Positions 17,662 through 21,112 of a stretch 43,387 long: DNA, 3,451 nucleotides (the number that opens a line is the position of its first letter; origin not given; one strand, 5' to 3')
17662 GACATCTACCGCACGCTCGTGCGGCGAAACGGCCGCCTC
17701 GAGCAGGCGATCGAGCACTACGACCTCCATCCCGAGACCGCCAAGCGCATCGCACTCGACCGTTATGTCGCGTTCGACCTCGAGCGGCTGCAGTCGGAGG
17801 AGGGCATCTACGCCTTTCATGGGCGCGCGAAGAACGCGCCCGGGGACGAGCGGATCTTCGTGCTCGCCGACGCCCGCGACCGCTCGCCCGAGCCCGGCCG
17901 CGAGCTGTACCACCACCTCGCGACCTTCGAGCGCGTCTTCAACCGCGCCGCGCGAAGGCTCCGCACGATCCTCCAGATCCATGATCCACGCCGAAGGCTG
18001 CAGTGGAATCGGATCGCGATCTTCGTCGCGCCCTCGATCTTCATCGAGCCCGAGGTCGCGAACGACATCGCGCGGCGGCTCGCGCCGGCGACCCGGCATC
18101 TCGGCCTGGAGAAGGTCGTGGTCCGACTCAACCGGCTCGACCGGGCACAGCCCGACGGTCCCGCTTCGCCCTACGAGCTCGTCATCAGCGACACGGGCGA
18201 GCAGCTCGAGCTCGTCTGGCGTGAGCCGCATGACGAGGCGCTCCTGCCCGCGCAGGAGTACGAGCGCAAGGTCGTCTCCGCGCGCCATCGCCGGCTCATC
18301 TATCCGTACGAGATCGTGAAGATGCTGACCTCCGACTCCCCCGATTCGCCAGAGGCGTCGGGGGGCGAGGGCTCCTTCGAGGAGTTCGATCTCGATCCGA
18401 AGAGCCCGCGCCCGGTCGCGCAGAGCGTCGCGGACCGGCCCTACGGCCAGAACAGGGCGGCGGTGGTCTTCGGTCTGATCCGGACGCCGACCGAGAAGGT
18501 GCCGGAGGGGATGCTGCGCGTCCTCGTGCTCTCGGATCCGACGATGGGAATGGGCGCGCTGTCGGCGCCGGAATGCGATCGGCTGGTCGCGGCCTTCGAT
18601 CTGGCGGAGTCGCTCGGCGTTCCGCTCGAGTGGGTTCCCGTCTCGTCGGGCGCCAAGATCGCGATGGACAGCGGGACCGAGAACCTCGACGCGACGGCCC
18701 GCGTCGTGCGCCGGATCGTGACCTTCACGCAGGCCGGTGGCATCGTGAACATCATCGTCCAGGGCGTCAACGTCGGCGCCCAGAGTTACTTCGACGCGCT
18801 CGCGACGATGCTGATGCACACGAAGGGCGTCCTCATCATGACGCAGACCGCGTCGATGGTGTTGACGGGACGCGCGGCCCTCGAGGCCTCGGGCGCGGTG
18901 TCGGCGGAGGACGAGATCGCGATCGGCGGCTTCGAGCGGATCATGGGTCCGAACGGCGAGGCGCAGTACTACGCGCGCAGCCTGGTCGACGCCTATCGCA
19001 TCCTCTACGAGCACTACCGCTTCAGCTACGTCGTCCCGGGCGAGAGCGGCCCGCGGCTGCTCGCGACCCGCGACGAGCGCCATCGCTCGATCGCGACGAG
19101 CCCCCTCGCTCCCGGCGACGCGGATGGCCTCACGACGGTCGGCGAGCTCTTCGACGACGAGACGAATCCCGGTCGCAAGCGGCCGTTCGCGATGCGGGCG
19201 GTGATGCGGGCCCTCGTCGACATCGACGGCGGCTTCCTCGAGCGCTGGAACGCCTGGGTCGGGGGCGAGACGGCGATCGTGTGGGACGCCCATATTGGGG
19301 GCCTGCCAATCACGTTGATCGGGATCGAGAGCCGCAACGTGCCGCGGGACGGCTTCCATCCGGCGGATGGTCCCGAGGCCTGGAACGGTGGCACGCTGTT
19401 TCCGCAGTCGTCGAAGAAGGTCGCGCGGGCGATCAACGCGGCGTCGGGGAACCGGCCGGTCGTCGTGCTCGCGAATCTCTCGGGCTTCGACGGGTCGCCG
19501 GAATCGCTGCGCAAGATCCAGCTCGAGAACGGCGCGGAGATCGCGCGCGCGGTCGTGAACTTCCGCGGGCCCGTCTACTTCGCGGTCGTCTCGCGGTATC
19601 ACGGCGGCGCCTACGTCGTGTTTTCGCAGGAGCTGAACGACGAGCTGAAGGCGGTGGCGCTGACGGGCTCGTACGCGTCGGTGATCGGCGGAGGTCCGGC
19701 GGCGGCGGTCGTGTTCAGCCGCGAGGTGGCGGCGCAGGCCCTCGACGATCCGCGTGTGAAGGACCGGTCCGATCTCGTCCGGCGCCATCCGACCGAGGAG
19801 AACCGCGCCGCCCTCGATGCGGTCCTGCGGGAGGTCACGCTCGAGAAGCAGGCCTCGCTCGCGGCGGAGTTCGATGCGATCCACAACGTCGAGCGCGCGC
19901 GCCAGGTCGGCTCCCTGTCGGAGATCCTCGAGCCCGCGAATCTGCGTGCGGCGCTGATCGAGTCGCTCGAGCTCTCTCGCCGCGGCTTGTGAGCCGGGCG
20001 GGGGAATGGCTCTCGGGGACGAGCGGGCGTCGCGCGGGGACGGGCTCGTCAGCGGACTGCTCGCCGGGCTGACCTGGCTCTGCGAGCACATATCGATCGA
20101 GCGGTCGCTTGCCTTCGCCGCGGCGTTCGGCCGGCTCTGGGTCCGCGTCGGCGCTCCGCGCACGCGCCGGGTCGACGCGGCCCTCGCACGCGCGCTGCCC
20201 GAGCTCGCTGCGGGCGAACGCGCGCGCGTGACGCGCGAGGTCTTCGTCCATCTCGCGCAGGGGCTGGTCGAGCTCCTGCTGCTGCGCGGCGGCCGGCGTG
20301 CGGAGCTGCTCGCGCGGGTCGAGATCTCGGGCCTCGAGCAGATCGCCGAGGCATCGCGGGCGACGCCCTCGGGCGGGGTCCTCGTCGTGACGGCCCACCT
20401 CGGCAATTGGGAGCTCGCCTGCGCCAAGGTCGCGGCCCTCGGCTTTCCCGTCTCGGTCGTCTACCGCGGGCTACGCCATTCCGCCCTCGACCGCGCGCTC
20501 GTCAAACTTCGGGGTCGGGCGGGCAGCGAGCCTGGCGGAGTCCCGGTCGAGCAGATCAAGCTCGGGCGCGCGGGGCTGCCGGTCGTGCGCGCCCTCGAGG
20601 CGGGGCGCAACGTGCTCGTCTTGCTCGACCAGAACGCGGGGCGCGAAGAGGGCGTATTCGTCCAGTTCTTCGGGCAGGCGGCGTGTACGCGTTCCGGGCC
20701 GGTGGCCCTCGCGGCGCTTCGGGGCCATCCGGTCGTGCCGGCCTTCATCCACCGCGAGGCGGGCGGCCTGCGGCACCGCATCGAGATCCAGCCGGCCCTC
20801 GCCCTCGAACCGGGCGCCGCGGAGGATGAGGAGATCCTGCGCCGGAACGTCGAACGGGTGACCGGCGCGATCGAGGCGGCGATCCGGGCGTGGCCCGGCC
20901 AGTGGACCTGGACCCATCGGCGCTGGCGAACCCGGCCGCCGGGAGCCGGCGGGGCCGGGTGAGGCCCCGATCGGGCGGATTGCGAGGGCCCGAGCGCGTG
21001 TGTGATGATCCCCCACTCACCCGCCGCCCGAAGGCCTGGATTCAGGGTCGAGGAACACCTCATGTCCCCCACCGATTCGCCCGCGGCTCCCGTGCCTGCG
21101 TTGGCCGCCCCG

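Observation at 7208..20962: Self-contained FAS-II-like operon with its own ACP, PPTase and carboxylase, ending in two lipid acyltransferases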

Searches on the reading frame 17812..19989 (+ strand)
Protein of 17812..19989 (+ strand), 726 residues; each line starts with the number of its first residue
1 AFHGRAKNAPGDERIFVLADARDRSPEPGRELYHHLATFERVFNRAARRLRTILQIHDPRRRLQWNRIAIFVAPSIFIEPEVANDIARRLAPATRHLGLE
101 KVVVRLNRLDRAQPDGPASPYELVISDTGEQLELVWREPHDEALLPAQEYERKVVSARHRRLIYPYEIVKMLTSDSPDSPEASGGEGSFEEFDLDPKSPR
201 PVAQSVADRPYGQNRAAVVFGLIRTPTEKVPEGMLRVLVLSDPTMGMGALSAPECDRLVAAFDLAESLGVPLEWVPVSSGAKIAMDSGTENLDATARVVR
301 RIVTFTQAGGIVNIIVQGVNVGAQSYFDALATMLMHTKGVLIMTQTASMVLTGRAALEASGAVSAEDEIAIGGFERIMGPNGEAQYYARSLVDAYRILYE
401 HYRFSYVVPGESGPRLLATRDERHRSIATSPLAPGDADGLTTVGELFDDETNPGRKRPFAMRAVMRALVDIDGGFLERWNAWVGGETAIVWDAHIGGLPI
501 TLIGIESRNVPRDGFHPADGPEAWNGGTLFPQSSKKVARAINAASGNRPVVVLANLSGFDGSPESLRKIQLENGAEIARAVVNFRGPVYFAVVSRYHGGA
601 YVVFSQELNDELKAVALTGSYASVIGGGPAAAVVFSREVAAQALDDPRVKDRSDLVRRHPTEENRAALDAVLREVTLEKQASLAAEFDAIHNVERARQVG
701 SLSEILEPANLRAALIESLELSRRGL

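Call 27: find_related_loci(query=A1, collection=genome_contigs, flank=10000)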
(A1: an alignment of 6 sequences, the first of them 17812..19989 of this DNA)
Query A1 (726 aa) in genome_contigs; peptide patterns used: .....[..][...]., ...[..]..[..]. (x = any residue, [..] = any of these).
600 stretches matched a pattern (row limit reached: there are more); 521 encode a relative of the query (tblastn E <= 1e-3); the best 80 are kept; 80 distinct loci.
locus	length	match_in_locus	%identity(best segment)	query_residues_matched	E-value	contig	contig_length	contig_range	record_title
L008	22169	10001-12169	95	1-726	0e+0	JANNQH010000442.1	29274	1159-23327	MAG: Deltaproteobacteria bacterium isolate SOY_31_metabat_477 SOY_31_k141_722465, whole genome shotgun sequence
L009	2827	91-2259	94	1-726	0e+0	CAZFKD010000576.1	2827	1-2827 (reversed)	MAG TPA_asm: uncultured Spirochaetaceae bacterium isolate SRP072547_co1_164 genome assembly, contig: NODE_90795_length_2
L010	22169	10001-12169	93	1-726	0e+0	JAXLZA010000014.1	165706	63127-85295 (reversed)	MAG: Myxococcota bacterium isolate STL-MYXA1 C2.238.fa-14, whole genome shotgun sequence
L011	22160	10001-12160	90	1-723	0e+0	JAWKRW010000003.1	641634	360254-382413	MAG: Myxococcota bacterium isolate BC1.76 BC1.76.fa-3, whole genome shotgun sequence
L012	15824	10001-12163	84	1-724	0e+0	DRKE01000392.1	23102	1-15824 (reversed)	MAG TPA_asm: Deltaproteobacteria bacterium isolate HyVt-433 HyVt-433_k145_644580, whole genome shotgun sequence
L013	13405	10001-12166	83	1-725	0e+0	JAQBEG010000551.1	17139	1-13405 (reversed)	MAG: Deltaproteobacteria bacterium isolate MAG_424_bin-21 424_bin-21_ctg-551, whole genome shotgun sequence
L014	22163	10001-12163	82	1-724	0e+0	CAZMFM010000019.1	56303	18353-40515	MAG TPA_asm: uncultured Spirochaetaceae bacterium isolate SRP128015_co1_44 genome assembly, contig: NODE_387_length_5630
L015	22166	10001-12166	82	1-725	0e+0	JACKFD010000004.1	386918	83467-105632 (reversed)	MAG: Spirochaetaceae bacterium isolate HK-STAS-MYXO-51 HK-STAS-MYXO-51_4, whole genome shotgun sequence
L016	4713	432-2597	82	1-724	0e+0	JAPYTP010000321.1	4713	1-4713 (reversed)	MAG: Myxococcota bacterium isolate PW6.metabat2.187 PW6_20910_length_4713_cov_8.206097, whole genome shotgun sequence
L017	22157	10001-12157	84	1-722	0e+0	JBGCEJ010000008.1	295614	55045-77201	MAG: Myxococcota bacterium isolate SGMAG-50 contig8, whole genome shotgun sequence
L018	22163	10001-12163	82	1-724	0e+0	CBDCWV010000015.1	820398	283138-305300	MAG: Myxococcota bacterium isolate 34004a8b-9376-4cd6-be01-4685081f5010 genome assembly, contig: contig_15, whole genome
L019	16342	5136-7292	83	1-722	0e+0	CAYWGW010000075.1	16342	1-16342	MAG TPA_asm: uncultured Spirochaetaceae bacterium isolate SRP141376_co3_17 genome assembly, contig: NODE_9726_length_163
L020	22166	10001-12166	81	1-724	0e+0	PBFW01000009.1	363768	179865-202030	MAG: Deltaproteobacteria bacterium isolate SP3084 33498, whole genome shotgun sequence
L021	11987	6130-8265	82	1-720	0e+0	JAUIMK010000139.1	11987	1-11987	MAG: bacterium isolate Co_bin.94 NODE_29600_length_11987_cov_1.612479, whole genome shotgun sequence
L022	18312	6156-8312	82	1-722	0e+0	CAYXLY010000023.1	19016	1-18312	MAG TPA_asm: uncultured Spirochaetaceae bacterium isolate binchicken_co13_458 genome assembly, contig: NODE_4092_length_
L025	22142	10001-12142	70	1-715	0e+0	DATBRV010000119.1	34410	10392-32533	MAG TPA_asm: Myxococcota bacterium isolate SMAG_U4138 k141_77693, whole genome shotgun sequence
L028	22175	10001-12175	68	1-722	0e+0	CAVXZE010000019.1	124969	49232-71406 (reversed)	MAG: uncultured delta proteobacterium isolate MFD09779.bin.1.97 genome assembly, contig: contig_45606, whole genome shot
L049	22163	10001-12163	66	1-723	0e+0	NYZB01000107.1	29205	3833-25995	MAG: Deltaproteobacteria bacterium isolate ARS66 MHASMcontig_410367, whole genome shotgun sequence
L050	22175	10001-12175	64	1-719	0e+0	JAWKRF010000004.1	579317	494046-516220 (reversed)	MAG: Polyangiaceae bacterium isolate AC1.156 AC1.156.fa-4, whole genome shotgun sequence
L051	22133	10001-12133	66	1-716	0e+0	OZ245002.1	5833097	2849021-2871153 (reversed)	MAG: Myxococcota bacterium isolate 641f811d-2bae-4d89-87bb-445edc559d6d genome assembly, chromosome: 1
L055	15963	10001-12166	65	1-724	0e+0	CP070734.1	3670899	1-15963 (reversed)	MAG: Deltaproteobacteria bacterium isolate bin407 chromosome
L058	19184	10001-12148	65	1-720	0e+0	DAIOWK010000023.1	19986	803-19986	MAG TPA_asm: Myxococcota bacterium isolate CTOTU28693 NODE_1275_length_19986_cov_5.119362, whole genome shotgun sequence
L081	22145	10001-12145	62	2-723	0e+0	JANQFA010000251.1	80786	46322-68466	MAG: Myxococcota bacterium isolate PL23a_bin.57 k99_5480658, whole genome shotgun sequence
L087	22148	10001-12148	65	1-720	0e+0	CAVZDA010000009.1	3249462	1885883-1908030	MAG: uncultured delta proteobacterium isolate MFD00822.bin.2.186 genome assembly, contig: contig_47502, whole genome sho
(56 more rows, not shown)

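Call 32: search_protein_families(library=pfam, proteins=[L049:12253-13086:+, L049:13126-13467:+, L049:16805-17386:+, L028:12234-13073:+, L028:14694-15059:+, L058:3001-3744:+, L058:3741-4814:+, L055:2474-3298:+, L055:3240-4373:+, L081:3069-5555:+], max_evalue=0.0001)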
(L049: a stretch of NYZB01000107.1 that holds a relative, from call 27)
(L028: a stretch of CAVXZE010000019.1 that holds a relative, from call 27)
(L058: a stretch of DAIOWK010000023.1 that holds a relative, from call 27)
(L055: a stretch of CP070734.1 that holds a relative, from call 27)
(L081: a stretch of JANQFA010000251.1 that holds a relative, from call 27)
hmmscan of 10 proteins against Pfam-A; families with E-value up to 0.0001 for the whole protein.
L049:12253-13086:+ (277 aa): 1 family
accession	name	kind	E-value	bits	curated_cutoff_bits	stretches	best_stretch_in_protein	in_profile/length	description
PF00557.29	Peptidase_M24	-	7.5e-54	183.1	23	1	28-260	2-207/208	Metallopeptidase family M24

L049:13126-13467:+ (113 aa): 0 families

L049:16805-17386:+ (193 aa): 0 families

L028:12234-13073:+ (279 aa): 1 family
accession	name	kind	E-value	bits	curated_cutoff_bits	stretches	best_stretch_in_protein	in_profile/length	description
PF00557.29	Peptidase_M24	-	1.2e-54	185.7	23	1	32-261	1-208/208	Metallopeptidase family M24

L028:14694-15059:+ (121 aa): 1 family
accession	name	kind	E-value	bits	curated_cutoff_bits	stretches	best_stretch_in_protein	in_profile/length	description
PF02152.23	FolB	-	2.5e-28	99.3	31.8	1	5-115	1-113/113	Dihydroneopterin aldolase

L058:3001-3744:+ (247 aa): 1 family
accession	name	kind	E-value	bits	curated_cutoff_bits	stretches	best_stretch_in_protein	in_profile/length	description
PF00654.25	Voltage_CLC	-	1.1e-35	123.8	24.8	1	87-237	1-153/346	Voltage gated chloride channel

L058:3741-4814:+ (357 aa): 2 families
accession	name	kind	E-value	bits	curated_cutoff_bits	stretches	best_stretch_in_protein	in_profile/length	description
PF00654.25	Voltage_CLC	-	2e-37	129.6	24.8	1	2-180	165-345/346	Voltage gated chloride channel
PF00571.33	CBS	-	8.4e-19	68.1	24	1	278-333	1-54/57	CBS domain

L055:2474-3298:+ (274 aa): 4 families
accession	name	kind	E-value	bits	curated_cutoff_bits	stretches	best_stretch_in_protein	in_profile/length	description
PF13561.12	adh_short_C2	-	1.2e-51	176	27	1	29-270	1-234/236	Enoyl-(Acyl carrier protein) reductase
PF00106.31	adh_short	-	2.3e-46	158.2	26.6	1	23-210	1-189/195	short chain dehydrogenase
PF08659.16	KR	-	1.9e-11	44.6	22.6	1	26-177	4-156/180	KR domain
PF23441.1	SDR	-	9.5e-07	28.9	27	1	142-231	136-221/258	SDR-like rossmann domain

L055:3240-4373:+ (377 aa): 0 families

L081:3069-5555:+ (828 aa): 2 families
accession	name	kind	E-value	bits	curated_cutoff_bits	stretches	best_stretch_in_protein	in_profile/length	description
PF00561.26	Abhydrolase_1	-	1.4e-23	84.2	25.8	1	263-406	2-102/245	alpha/beta hydrolase fold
PF08386.16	Abhydrolase_4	-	4.3e-13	49.7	21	1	570-653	14-98/103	TAP-like protein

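Call 34: search_protein_families(library=pfam, proteins=[L050:4264-4965:+, L050:5188-5478:+, L050:1708-3261:+, L050:12936-14369:-, L025:12930-14657:-, L025:16451-22057:-, L025:15449-16465:+, L051:15846-16523:+, L087:14979-16748:+], max_evalue=0.0001)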
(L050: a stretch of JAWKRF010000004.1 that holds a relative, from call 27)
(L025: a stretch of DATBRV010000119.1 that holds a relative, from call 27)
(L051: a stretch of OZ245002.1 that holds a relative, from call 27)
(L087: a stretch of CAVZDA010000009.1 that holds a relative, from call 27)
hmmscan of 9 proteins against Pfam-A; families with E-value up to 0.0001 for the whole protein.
L050:4264-4965:+ (233 aa): 0 families

L050:5188-5478:+ (96 aa): 0 families

L050:1708-3261:+ (517 aa): 2 families
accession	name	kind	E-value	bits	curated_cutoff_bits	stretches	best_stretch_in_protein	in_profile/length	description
PF00795.27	CN_hydrolase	-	7.9e-15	55.3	23.2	1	220-448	1-210/256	Carbon-nitrogen hydrolase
PF20154.4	LNT_N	-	6.6e-13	49.6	27.1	1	3-162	2-157/159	Apolipoprotein N-acyltransferase N-terminal domain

L050:12936-14369:- (477 aa): 2 families
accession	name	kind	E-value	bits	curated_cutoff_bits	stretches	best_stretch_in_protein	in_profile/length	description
PF00155.27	Aminotran_1_2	-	6.3e-20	72.1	19.7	1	152-431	37-325/361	Aminotransferase class I and II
PF00392.27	GntR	-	3.3e-11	43.1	27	1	33-83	14-64/64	Bacterial regulatory proteins, gntR family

L025:12930-14657:- (575 aa): 2 families
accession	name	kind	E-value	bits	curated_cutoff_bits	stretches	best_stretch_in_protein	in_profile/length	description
PF05199.19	GMC_oxred_C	-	7.7e-26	91.7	24.6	1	431-559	1-139/139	GMC oxidoreductase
PF00732.25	GMC_oxred_N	-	1.6e-09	38.4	23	1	224-336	109-216/218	GMC oxidoreductase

L025:16451-22057:- (1868 aa): 2 families
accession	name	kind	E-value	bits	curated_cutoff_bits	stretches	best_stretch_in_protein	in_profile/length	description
PF06165.18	GH94_b-supersand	-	9.9e-70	235.3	23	2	797-1057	7-249/251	Glycosyl hydrolase 94, supersandwich domain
PF17167.11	Glyco_hydro_94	-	8.4e-64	216.2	27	1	1391-1816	1-414/420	Glycosyl hydrolase 94 superfamily, catalytic domain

L025:15449-16465:+ (338 aa): 1 family
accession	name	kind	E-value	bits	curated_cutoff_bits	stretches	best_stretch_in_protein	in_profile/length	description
PF00296.26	Bac_luciferase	-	8.3e-62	209.8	27.9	1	11-313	19-313/314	Luciferase-like monooxygenase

L051:15846-16523:+ (225 aa): 0 families

L087:14979-16748:+ (589 aa): 2 families
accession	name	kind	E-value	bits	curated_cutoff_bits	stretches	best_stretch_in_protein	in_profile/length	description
PF01077.27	NIR_SIR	-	2.3e-29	102.3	27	1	171-354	5-155/158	Nitrite and sulphite reductase 4Fe-4S domain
PF03460.22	NIR_SIR_ferr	-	3.7e-24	84.7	24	2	91-154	4-66/69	Nitrite/Sulfite reductase ferredoxin-like half domain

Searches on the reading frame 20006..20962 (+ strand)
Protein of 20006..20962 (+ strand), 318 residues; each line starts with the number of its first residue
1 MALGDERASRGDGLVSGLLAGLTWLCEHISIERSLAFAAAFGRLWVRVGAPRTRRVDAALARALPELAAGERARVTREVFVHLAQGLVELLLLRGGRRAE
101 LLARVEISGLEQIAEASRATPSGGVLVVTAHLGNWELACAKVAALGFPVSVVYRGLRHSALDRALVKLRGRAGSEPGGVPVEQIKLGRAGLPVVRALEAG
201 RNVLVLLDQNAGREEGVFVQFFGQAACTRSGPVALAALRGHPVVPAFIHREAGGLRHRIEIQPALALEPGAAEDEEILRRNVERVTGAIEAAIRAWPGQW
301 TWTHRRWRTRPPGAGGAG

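Call 4: search_protein_families(library=pfam, proteins=[window:20006-20962:+])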
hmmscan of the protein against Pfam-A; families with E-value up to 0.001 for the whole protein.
window:20006-20962:+ (318 aa): 1 family
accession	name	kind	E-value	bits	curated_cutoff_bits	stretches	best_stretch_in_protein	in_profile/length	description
PF03279.18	Lip_A_acyltrans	-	1e-35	123.8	22.3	1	25-309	25-295/295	Bacterial lipid A biosynthesis acyltransferase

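Call 5: search_protein_families(library=ncbifam, proteins=[window:20006-20962:+])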
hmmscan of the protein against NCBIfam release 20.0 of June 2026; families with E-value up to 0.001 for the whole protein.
window:20006-20962:+ (318 aa): 17 families
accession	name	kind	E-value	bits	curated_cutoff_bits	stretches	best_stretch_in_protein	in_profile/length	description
TIGR02207.1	lipid_A_htrB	subfamily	2.2e-30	106.1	297.8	1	21-313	20-298/303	LpxL/LpxP family Kdo(2)-lipid IV(A) lauroyl/palmitoleoyl acyltransferase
NF005120.0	PRK06553.1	equivalog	8.5e-29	100.9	273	1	15-308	23-307/308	lipid A biosynthesis lauroyl acyltransferase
NF004191.0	PRK05646.1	equivalog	7.5e-27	94.3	491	1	19-314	21-302/310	lipid A biosynthesis lauroyl acyltransferase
NF006270.0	PRK08419.1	equivalog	1e-26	94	248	1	36-309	27-290/298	lipid A biosynthesis lauroyl acyltransferase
NF006438.0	PRK08734.1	equivalog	1.9e-26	92.8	363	1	37-315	28-293/305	lauroyl acyltransferase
NF006487.0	PRK08905.1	equivalog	3.9e-26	91.8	281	1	22-309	6-275/290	lysophospholipid acyltransferase family protein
NF006437.0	PRK08733.1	equivalog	1.7e-23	83.3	540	1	38-313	43-300/306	LpxL/LpxP family Kdo(2)-lipid IV(A) lauroyl/palmitoleoyl acyltransferase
NF005399.0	PRK06946.1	subfamily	1.2e-22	80.6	343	1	20-314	11-290/294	lipid A biosynthesis lauroyl acyltransferase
NF006432.0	PRK08706.1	equivalog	2.9e-22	79.3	384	1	28-314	13-285/289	lipid A biosynthesis lauroyl acyltransferase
NF005340.0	PRK06860.1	subfamily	5.8e-21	75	398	1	36-313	41-303/309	lipid A biosynthesis lauroyl acyltransferase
TIGR02208.1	lipid_A_msbB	equivalog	7.1e-21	74.8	336.05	1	37-314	38-301/305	lauroyl-Kdo(2)-lipid IV(A) myristoyltransferase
NF005919.0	PRK07920.1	equivalog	1.1e-19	70.6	209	1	44-307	40-293/311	phosphatidylinositol mannoside acyltransferase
NF006507.0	PRK08943.1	subfamily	1.4e-18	67.1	337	1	37-313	48-310/322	lipid A biosynthesis (KDO)2-(lauroyl)-lipid IVA acyltransferase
NF005952.0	PRK08025.1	equivalog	1.9e-18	66.6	517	1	57-314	60-301/306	kdo(2)-lipid IV(A) palmitoleoyltransferase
NF004190.0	PRK05645.1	equivalog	4.5e-15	55.5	377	1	36-313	26-290/295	lysophospholipid acyltransferase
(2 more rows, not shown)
